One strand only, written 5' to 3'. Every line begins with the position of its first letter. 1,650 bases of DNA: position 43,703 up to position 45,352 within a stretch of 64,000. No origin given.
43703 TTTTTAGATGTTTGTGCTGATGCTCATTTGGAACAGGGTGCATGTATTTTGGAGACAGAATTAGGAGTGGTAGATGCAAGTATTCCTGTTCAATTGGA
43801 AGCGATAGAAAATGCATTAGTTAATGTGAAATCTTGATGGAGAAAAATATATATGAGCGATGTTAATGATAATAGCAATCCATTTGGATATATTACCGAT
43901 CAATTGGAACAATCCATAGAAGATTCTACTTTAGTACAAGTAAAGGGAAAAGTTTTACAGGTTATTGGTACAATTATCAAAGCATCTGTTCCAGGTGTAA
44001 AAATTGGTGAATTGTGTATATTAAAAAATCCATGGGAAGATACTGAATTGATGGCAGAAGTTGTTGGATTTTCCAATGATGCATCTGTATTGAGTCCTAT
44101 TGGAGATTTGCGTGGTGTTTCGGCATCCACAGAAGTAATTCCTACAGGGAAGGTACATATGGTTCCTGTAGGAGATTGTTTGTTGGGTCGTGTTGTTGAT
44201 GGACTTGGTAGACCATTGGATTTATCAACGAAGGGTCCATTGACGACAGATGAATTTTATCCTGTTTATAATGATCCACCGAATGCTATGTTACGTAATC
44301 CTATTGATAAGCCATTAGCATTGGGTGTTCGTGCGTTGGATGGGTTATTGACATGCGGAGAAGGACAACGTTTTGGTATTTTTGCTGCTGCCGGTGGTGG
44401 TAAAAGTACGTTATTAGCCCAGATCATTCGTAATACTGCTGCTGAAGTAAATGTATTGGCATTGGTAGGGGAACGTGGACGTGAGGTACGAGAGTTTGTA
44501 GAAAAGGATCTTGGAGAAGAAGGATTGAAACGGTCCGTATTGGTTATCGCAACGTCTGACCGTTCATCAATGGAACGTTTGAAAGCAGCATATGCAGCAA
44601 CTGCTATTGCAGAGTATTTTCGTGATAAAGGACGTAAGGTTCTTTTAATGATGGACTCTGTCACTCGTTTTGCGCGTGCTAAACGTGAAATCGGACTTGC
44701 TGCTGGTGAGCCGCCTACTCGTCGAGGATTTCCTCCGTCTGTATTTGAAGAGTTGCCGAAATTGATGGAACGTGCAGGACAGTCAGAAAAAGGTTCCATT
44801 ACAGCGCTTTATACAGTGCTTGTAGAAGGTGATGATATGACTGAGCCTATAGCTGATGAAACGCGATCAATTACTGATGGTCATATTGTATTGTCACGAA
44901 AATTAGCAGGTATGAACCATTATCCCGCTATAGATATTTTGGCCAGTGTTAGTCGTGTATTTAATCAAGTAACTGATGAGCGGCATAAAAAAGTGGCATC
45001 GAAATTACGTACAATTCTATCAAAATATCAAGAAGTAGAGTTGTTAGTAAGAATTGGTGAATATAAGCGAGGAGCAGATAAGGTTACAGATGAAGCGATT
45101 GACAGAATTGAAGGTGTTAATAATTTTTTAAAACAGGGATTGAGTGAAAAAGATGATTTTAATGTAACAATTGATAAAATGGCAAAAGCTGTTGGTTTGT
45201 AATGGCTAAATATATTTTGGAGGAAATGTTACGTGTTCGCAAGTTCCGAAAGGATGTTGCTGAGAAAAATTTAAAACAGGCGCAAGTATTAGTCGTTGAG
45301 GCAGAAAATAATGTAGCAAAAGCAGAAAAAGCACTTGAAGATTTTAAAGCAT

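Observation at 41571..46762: Injectisome-type T3SS module sctJ-K-L-N-O-P sitting among housekeeping genes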

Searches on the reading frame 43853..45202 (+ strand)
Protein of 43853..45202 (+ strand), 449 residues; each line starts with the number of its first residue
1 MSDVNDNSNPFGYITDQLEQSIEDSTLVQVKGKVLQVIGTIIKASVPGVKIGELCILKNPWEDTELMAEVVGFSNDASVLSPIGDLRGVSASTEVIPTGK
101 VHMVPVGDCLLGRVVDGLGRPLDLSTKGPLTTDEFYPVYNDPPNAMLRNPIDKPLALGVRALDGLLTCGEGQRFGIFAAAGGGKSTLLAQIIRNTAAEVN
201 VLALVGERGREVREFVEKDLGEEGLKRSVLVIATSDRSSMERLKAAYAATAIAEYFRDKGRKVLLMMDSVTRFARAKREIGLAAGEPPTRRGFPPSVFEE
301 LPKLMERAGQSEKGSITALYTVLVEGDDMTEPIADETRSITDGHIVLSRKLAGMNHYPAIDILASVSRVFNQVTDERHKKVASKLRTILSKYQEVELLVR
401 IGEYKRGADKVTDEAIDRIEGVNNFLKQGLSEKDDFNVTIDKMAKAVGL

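Call 3: search_protein_families(library=pfam, proteins=[window:43853-45202:+], max_evalue=0.1)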
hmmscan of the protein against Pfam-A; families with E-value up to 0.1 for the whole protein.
window:43853-45202:+ (449 aa): 9 families
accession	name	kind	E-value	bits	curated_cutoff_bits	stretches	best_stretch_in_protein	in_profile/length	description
PF00006.31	ATP-synt_ab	-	9.1e-91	303.7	29.5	1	158-367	1-213/213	ATP synthase alpha/beta family, nucleotide-binding domain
PF18269.6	T3SS_ATPase_C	-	1.2e-22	80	22.7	1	374-444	1-71/72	T3SS EscN ATPase C-terminal domain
PF02874.29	ATP-synt_ab_N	-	1.2e-09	39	20.9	1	34-99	1-69/69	ATP synthase alpha/beta family, beta-barrel domain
PF22919.1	ATP-synt_VA_C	-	0.0001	22.7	24.7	1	369-444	3-78/101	C-terminal domain of V and A type ATP synthase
PF00306.32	ATP-synt_ab_C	-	0.0016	19.3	27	1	378-431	5-55/126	ATP synthase alpha/beta chain, C terminal domain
PF00931.28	NB-ARC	-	0.0033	17.1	23.5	1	165-270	12-109/248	NB-ARC domain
PF01935.23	DUF87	-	0.024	15.2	23.2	1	172-199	24-51/220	Helicase HerA, central domain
PF01637.24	ATPase_2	-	0.05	13.8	33.2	1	176-273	25-122/225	ATPase domain predominantly from Archaea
PF00005.33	ABC_tran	-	0.099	13.7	25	0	166-198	6-38/137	ABC transporter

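Call 4: search_protein_families(library=ncbifam, proteins=[window:43853-45202:+], max_evalue=0.1)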
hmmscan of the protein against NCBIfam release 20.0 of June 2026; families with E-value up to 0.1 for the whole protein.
window:43853-45202:+ (449 aa): 36 families (the best 25 are shown)
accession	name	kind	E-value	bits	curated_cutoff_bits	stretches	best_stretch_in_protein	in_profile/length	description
NF005391.0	PRK06936.1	equivalog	5.2e-225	747.2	657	1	11-446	4-437/439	type III secretion system ATPase SctN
TIGR02546.1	III_secr_ATP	equivalog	2.3e-197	655.9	604.75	1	28-446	3-421/423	type III secretion system ATPase SctN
NF006575.0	PRK09099.1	subfamily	1e-179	598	706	1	13-445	9-439/443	type III secretion system ATPase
TIGR03497.1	FliI_clade2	equivalog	3e-179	596.3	629.8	1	32-446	1-412/413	flagellar protein export ATPase FliI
TIGR01026.1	fliI_yscN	subfamily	7e-176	585.3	379.5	1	16-445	9-437/440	FliI/YscN family ATPase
NF005295.0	PRK06820.1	equivalog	3.6e-175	583.2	690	1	15-447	14-439/440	EscN/YscN/HrcN family type III secretion system ATPase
TIGR03496.1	FliI_clade1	equivalog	2.2e-166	553.8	619.1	1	32-445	1-413/414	flagellar protein export ATPase FliI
NF005765.0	PRK07594.1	equivalog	5.9e-151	503.1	715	1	30-445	21-429/433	EscN/YscN/HrcN family type III secretion system ATPase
TIGR03498.1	FliI_clade3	equivalog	6e-151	502.9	587.45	1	32-446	1-417/418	flagellar protein export ATPase FliI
NF006012.0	PRK08149.1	equivalog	2.8e-150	501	594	1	27-446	6-429/431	type III secretion system ATPase SctN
NF006290.1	PRK08472.1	equivalog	1.5e-138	462.3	644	1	16-445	4-431/433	flagellar protein export ATPase FliI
NF005535.1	PRK07196.1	equivalog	6e-129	430.8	715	1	21-444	10-431/434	flagellar protein export ATPase FliI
NF004578.0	PRK05922.1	equivalog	3.1e-92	309.6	604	1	33-445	22-429/434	type III secretion system ATPase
NF040574.1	T3SS_ATP_VscN2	exception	1.5e-76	258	750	1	108-444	82-414/420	type III secretion system ATPase VscN2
NF009884.0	PRK13343.1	equivalog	1.9e-65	221.4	554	1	22-429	21-425/507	F0F1 ATP synthase subunit alpha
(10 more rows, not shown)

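Call 6: find_related_loci(query=window:43853-45202:+, collection=genome_contigs, flank=10000)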
Query window:43853-45202:+ (449 aa) in genome_contigs; peptide patterns used: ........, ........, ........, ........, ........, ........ (x = any residue, [..] = any of these).
600 stretches matched a pattern (row limit reached: there are more); 568 encode a relative of the query (tblastn E <= 1e-3); the best 80 are kept; 80 distinct loci.
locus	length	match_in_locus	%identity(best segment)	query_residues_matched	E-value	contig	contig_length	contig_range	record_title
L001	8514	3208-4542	87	5-449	0e+0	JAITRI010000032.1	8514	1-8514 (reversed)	MAG: Puniceicoccales bacterium isolate Roe453_bin18 k119_1549832, whole genome shotgun sequence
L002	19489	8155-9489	87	5-449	0e+0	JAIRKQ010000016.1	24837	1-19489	MAG: Puniceicoccales bacterium isolate Cc175_bin120 k119_2543912, whole genome shotgun sequence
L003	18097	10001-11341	86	3-449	0e+0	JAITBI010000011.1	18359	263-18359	MAG: Puniceicoccales bacterium isolate Ncb351_bin8 k119_1527635, whole genome shotgun sequence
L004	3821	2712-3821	87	5-374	0e+0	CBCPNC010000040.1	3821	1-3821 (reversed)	MAG: uncultured Opitutia bacterium isolate metabat2_coassembly.10_MAGs genome assembly, contig: k87_1017422, whole genom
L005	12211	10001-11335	73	7-449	0e+0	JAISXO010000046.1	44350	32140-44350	MAG: Puniceicoccales bacterium isolate Nc350_bin186 k119_1312599, whole genome shotgun sequence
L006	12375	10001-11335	73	7-449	0e+0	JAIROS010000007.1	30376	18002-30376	MAG: Puniceicoccales bacterium isolate Cd354_bin92 k119_1411772, whole genome shotgun sequence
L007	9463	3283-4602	73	8-447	0e+0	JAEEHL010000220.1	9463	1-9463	MAG: Verrucomicrobia bacterium isolate Tb.RUG.121 k141_12130446_flag=1_multi=70.3684_len=9463, whole genome shotgun sequ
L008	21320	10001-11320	70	8-447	0e+0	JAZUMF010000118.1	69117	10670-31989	MAG: Kiritimatiellia bacterium isolate T1900044897_TS20190363.MAGScoT_cleanbin_000016 SGB_3284_k141_129896, whole genome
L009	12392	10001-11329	72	5-447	0e+0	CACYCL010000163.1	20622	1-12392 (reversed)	uncultured bacterium isolate RUG11810 genome assembly, contig: RUG11810_asm_163, whole genome shotgun sequence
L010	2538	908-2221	72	11-448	0e+0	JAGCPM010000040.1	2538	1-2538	MAG: Kiritimatiellae bacterium isolate RGIG10004 Yak_Reticulum-4__c177815, whole genome shotgun sequence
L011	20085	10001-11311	70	11-447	0e+0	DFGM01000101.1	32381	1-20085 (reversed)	MAG TPA_asm: Verrucomicrobia bacterium UBA3750 UBA3750_contig_6720, whole genome shotgun sequence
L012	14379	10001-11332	67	3-447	0e+0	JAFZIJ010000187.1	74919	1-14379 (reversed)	MAG: Victivallales bacterium isolate RGIG7794 Water_buffalos_Reticulum-1__c574389, whole genome shotgun sequence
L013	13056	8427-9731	64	11-445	0e+0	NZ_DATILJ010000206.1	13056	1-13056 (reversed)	MAG: Aquabacterium sp. isolate SMAG_U15741 k141_37072, whole genome shotgun sequence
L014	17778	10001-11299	64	9-443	0e+0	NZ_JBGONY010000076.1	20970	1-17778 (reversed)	Vibrio crassostreae strain 1F243 1F243_I01_contig0076, whole genome shotgun sequence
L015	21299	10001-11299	64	9-443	0e+0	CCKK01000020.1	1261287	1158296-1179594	Vibrio diabolicus genome assembly VDIABv1_PRJEB5898, contig VDIABv1_Contig_27, whole genome shotgun sequence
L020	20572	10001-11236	60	30-443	4e-165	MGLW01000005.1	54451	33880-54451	MAG: Chlamydiae bacterium RIFCSPHIGHO2_12_FULL_49_11 rifcsphigho2_12_scaffold_1131, whole genome shotgun sequence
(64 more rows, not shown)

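Call 7: find_encoding_contigs(protein=window:43853-45202:+, flank=10000, max_places=6)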
Protein window:43853-45202:+ (449 aa): 23 contigs read that carry it; 6 places shown.
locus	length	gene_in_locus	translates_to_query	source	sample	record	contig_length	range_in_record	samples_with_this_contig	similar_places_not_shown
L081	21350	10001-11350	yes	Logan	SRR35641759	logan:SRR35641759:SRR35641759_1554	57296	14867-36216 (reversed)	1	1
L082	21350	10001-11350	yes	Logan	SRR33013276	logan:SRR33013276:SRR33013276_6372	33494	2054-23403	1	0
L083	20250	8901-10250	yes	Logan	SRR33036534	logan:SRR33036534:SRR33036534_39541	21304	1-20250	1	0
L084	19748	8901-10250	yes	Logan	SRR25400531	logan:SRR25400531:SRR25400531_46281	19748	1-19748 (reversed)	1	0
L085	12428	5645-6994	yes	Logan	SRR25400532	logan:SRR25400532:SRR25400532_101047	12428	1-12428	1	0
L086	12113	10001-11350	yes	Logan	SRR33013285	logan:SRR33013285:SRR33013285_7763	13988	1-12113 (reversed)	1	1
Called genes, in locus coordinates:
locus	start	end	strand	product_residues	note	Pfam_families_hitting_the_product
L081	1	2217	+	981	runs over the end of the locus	PF07517:SecA_DEAD, PF00271:Helicase_C (faint), PF01043:SecA_PP_bind, PF21090:P-loop_SecA, PF07516:SecA_SW, PF02810:SEC-C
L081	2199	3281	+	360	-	PF03054:tRNA_Me_trans, PF20259:tRNA_Me_trans_M, PF20258:tRNA_Me_trans_C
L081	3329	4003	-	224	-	PF01790:LGT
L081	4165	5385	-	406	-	PF07690:MFS_1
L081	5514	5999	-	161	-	PF01668:SmpB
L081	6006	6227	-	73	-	PF01192:RNA_pol_Rpb6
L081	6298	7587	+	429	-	PF07690:MFS_1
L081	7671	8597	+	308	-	PF01514:YscJ_FliF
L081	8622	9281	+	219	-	PF06578:YscK (weak)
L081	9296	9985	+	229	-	PF06635:T3SS_SCTL, PF02108:FliH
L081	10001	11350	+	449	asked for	PF02874:ATP-synt_ab_N, PF00006:ATP-synt_ab, PF18269:T3SS_ATPase_C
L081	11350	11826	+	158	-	PF16789:YscO-like, PF07321:YscO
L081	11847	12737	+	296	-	PF09483:HpaP (weak)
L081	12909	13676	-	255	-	PF03372:Exo_endo_phos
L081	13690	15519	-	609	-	PF07973:tRNA_SAD, PF00587:tRNA-synt_2b, PF03129:HGTP_anticodon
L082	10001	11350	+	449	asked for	PF02874:ATP-synt_ab_N, PF00006:ATP-synt_ab, PF18269:T3SS_ATPase_C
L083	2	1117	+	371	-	?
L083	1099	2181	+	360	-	PF03054:tRNA_Me_trans, PF20259:tRNA_Me_trans_M, PF20258:tRNA_Me_trans_C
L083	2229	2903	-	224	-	PF01790:LGT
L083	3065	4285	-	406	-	PF07690:MFS_1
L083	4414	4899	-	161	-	PF01668:SmpB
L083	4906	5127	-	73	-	PF01192:RNA_pol_Rpb6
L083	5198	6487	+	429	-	PF07690:MFS_1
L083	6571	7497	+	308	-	PF01514:YscJ_FliF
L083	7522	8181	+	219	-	PF06578:YscK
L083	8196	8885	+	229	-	PF06635:T3SS_SCTL, PF02108:FliH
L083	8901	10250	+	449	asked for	PF02874:ATP-synt_ab_N, PF00006:ATP-synt_ab, PF18269:T3SS_ATPase_C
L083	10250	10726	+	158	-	PF16789:YscO-like, PF07321:YscO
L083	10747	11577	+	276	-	PF09483:HpaP (weak)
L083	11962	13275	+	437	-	PF23952:LRR_EndoS (faint), PF25019:LRR_R13L1-DRL21 (faint), PF12799:LRR_4 (faint), PF23598:LRR_14 (weak), PF25013:LRR_Zer-1 (faint)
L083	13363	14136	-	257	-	PF03372:Exo_endo_phos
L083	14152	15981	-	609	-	PF07973:tRNA_SAD, PF00587:tRNA-synt_2b, PF03129:HGTP_anticodon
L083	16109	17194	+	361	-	-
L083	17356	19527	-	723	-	PF23139:OB_YrrC, PF14490:HHH_RecD2, PF05970:PIF1 (weak), PF13086:AAA_11 (weak), PF13245:AAA_19, PF13604:AAA_30, PF18335:SH3_13, PF13538:UvrD_C_2, +5 more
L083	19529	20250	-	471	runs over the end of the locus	PF02233:PNTB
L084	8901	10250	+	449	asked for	PF02874:ATP-synt_ab_N, PF00006:ATP-synt_ab, PF18269:T3SS_ATPase_C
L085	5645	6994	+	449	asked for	PF02874:ATP-synt_ab_N, PF00006:ATP-synt_ab, PF18269:T3SS_ATPase_C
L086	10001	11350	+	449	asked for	PF02874:ATP-synt_ab_N, PF00006:ATP-synt_ab, PF18269:T3SS_ATPase_C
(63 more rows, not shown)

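Call 16: search_solved_structures(query=window:43853-45202:+, max_evalue=1e-50)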
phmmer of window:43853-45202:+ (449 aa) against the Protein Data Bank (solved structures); distinct sequences matched with E-value up to 1e-50: 32.
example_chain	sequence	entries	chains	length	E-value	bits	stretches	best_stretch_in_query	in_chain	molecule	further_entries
9e58_A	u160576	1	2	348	3.6e-149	500.6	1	101-442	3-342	Type 3 secretion system ATPase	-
9dmd_A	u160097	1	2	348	2.4e-148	497.8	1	101-442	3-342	Type 3 secretion system ATPase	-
6njo_A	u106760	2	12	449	4.5e-126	424.5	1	28-447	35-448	Translocator EscN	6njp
4nph_A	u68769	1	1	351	4.3e-120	404.8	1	103-443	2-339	Probable secretion system apparatus ATP synthase SsaN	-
2obl_A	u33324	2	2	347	1.7e-117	396.2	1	102-447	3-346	EscN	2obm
9wf0_A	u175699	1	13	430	6.2e-115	387.8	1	37-444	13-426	Type 3 secretion system ATPase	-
9wd4_A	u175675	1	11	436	6.4e-115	387.7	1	37-444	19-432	Type 3 secretion system ATPase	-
5b0o_A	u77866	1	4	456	7.1e-102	344.8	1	27-440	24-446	Flagellum-specific ATP synthase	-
2dpy_A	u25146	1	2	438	1.1e-101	344.1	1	30-440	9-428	Flagellum-specific ATP synthase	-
5ybh_A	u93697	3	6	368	1.3e-97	330.7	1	92-430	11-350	Probable ATP synthase SpaL/MxiB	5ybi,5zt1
6rad_A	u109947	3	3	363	1.8e-96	326.9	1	104-443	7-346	Secretory apparatus ATP synthase (Associated with virulence) | ATP synthase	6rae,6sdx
5swj_A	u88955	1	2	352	2.7e-96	326.4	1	105-430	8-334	Probable ATP synthase SpaL/MxiB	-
6n76_A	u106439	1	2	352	1.3e-95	324.1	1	105-430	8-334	ATP synthase SpaL/MxiB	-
6n72_A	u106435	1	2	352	1.3e-95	324.1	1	105-430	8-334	ATP synthase SpaL/MxiB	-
6n74_A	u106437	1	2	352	1.3e-95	324.1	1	105-430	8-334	ATP synthase SpaL/MxiB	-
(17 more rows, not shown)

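Call 18: search_dna_similar(query=window:43853-45202:+, collection=plasmids, mode=protein, max_rows=60, rows=spread, max_evalue=1e-60)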
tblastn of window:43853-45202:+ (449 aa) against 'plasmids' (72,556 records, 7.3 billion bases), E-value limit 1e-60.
Records with a match: 666; places in all: 821; records where one place covers at least 80% of the query: 652.
Best place of each record, by identity: 60-80% 128; <60% 538.
By first word of the organism name: Ralstonia 136; Shigella 103; Yersinia 93; Rhizobium 50; Escherichia 27; Sinorhizobium 25; Azospirillum 23; Aeromonas 21; Bradyrhizobium 18; Pantoea 14; and 59 more.
By predicted mobility (MOB-suite, as given by PLSDB): mobilizable 278; non-mobilizable 232; conjugative 156.
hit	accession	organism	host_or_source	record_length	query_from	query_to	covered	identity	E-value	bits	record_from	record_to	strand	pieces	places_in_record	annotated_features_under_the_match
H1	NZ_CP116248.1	Nitratidesulfovibrio vulgaris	swine finishing facility waste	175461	11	446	97%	67.4%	3e-176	554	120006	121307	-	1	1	sctN: type III secretion system ATPase SctN | hypothetical protein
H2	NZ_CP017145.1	Aeromonas salmonicida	Sebastes schlegelii,isolated bacteria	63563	13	432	94%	65.1%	6e-167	527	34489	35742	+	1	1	ascN: SctN family type III secretion system ATPase AscN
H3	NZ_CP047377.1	Aeromonas salmonicida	Sablefish,Isolate Colony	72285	13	432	94%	64.8%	9e-166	524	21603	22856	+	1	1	ascN: SctN family type III secretion system ATPase AscN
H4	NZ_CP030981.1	Yersinia enterocolitica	Homo sapiens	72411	9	441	96%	62.5%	1e-164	521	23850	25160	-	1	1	yscN: SctN family type III secretion system ATPase YscN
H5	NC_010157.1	Yersinia pestis Angola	-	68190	9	441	96%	62.3%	3e-164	519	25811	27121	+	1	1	yscN: SctN family type III secretion system ATPase YscN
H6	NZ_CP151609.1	Yersinia pestis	Oropsylla silantiewi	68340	9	441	96%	62.3%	3e-164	519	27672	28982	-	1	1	yscN: SctN family type III secretion system ATPase YscN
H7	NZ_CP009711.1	Yersinia pseudotuberculosis IP 32953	-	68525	9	441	96%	62.3%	3e-164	519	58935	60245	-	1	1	yscN: SctN family type III secretion system ATPase YscN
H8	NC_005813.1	Yersinia pestis biovar Microtus str. 91001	-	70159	9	441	96%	62.3%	3e-164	519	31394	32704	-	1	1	yscN: SctN family type III secretion system ATPase YscN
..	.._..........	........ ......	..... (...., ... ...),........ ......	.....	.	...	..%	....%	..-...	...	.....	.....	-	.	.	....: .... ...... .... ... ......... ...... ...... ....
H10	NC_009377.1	Yersinia pestis Pestoides F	-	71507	9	441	96%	62.0%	1e-163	518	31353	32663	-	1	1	yscN: SctN family type III secretion system ATPase YscN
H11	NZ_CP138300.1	Bradyrhizobium japonicum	Glycine max,cell culture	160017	21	448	95%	60.5%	7e-159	504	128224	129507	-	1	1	sctN: type III secretion system ATPase SctN | YscO family type III secretion system apparatus protein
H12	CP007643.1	Rhizobium etli bv. phaseoli str. IE4803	Phaseolus vulgaris,whole organism,nodule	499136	19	436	93%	59.1%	5e-151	481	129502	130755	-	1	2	type III secretion system FliI/YscN family ATP synthase protein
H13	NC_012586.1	Sinorhizobium fredii NGR234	-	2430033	12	443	96%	54.8%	6e-132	427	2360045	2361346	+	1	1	record has no annotation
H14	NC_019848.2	Sinorhizobium meliloti GR4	-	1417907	30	439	91%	57.0%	4e-133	430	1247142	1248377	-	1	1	record has no annotation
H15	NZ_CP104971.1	Phyllobacterium zundukense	Vicia costata,cell culture,root nodule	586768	7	439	96%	53.7%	5e-129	418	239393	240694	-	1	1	FliI/YscN family ATPase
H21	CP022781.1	Ralstonia solanacearum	Solanum tuberosum,single cell,Potato ...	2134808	14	444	96%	53.0%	4e-124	404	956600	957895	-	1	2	EscN/YscN/HrcN family type III secretion system ATPase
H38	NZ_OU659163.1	Providencia alcalifaciens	Canis lupus familiaris,intestine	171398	27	443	93%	47.0%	2e-105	350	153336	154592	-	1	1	sctN: type III secretion system ATPase SctN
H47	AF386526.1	Shigella flexneri 2a str. 301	-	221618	36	428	88%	48.0%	1e-94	319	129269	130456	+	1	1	spa47: Spa47, component of the Mxi-Spa secretion machinery, putative ATPase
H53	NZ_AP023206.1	Escherichia coli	Homo sapiens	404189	16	443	95%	43.1%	2e-95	322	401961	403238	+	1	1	fliI: flagellar protein export ATPase FliI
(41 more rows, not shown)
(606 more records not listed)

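Call 21: get_annotated_region(hit=H1, flank=12000)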
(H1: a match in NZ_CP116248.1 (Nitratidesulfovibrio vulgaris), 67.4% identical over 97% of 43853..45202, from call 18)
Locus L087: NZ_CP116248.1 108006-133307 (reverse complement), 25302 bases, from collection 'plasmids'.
description: Nitratidesulfovibrio vulgaris strain L2 plasmid pDsulf-L2-1, complete sequence
organism: Nitratidesulfovibrio vulgaris (NCBI taxid 881)
taxonomy: Bacteria; Thermodesulfobacteriota; Desulfovibrionia; Desulfovibrionales; Desulfovibrionaceae; Nitratidesulfovibrio; Nitratidesulfovibrio vulgaris
host: -; source: swine finishing facility waste; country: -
typing (MOB-suite, as given by PLSDB): non-mobilizable
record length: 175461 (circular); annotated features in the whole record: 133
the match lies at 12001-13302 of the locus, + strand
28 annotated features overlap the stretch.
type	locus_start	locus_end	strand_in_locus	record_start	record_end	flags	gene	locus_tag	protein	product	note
CDS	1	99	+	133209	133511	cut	-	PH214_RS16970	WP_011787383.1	hypothetical protein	-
CDS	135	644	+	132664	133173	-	-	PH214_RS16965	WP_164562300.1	hypothetical protein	-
CDS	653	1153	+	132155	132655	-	-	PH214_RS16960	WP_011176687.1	SycD/LcrH family type III secretion system chaperone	-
CDS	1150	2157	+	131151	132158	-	-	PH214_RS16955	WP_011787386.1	type III secretion system protein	-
CDS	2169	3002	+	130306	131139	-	sctB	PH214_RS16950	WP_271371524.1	type III secretion system translocon subunit SctB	-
CDS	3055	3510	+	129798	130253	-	-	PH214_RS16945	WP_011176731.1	CesT family type III secretion system chaperone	GO:0030254 - protein secretion by the type III secretion system [Evidence IEA]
CDS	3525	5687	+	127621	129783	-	sctC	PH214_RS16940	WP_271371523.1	type III secretion system outer membrane ring subunit SctC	-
CDS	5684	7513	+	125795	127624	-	sctD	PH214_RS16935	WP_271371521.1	type III secretion system inner membrane ring subunit SctD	GO:0030254 - protein secretion by the type III secretion system [Evidence IEA]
CDS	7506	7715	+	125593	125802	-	-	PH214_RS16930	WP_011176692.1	hypothetical protein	-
CDS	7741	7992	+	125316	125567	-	-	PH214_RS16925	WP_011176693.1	EscF/YscF/HrpA family type III secretion system needle major subunit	GO:0015031 - protein transport [Evidence IEA]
CDS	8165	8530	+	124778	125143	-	-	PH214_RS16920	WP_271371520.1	tetratricopeptide repeat protein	-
CDS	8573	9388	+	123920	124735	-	-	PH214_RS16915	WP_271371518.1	hypothetical protein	-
CDS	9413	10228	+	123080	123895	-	sctJ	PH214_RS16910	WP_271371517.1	type III secretion system inner membrane ring lipoprotein SctJ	GO:0030254 - protein secretion by the type III secretion system [Evidence IEA]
CDS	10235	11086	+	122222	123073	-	-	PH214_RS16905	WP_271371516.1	hypothetical protein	-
CDS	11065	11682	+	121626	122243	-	-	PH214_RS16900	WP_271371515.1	HrpE/YscL family type III secretion apparatus protein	-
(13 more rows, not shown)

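Call 22: get_annotated_region(hit=H4, flank=200)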
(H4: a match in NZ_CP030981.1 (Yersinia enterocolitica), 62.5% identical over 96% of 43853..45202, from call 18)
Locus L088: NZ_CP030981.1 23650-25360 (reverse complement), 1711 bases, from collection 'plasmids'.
description: Yersinia enterocolitica subsp. palearctica strain Y1 plasmid pYV, complete sequence
organism: Yersinia enterocolitica (NCBI taxid 150053)
taxonomy: Bacteria; Pseudomonadota; Gammaproteobacteria; Enterobacterales; Yersiniaceae; Yersinia; Yersinia enterocolitica
host: -; source: Homo sapiens; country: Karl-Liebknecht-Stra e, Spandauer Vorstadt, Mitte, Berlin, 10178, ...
typing (MOB-suite, as given by PLSDB): mobilizable; replicon IncFII,rep_cluster_2203,rep_cluster_645; relaxase MOBF
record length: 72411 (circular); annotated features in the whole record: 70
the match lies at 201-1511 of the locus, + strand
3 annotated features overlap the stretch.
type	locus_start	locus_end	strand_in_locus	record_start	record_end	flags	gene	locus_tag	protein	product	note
CDS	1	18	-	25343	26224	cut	yopN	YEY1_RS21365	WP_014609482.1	SctW family type III secretion system gatekeeper subunit YopN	-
CDS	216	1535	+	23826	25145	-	yscN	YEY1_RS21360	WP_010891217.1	SctN family type III secretion system ATPase YscN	-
CDS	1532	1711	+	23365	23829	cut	yscO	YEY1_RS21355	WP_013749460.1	type III secretion system central stalk protein YscO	-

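Call 23: get_annotated_region(hit=H11, flank=200)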
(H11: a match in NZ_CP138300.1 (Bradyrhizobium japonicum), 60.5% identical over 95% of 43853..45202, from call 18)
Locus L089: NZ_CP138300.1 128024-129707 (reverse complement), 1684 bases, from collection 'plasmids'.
description: Bradyrhizobium japonicum strain CNPSo 29 plasmid pBjCNPSo29a, complete sequence
organism: Bradyrhizobium japonicum (NCBI taxid 375)
taxonomy: Bacteria; Pseudomonadota; Alphaproteobacteria; Hyphomicrobiales; Nitrobacteraceae; Bradyrhizobium; Bradyrhizobium japonicum
host: -; source: Glycine max,cell culture; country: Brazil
typing (MOB-suite, as given by PLSDB): conjugative; replicon rep_cluster_1965; relaxase MOBQ; mating-pair formation MPF_T
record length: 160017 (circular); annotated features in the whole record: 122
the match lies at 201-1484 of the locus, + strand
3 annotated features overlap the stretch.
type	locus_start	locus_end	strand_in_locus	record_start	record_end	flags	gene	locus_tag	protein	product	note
CDS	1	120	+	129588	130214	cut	-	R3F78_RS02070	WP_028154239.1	FliH/SctL family protein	-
CDS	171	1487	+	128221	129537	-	sctN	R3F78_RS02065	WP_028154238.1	type III secretion system ATPase SctN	-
CDS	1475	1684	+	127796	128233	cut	-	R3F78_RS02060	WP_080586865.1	YscO family type III secretion system apparatus protein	-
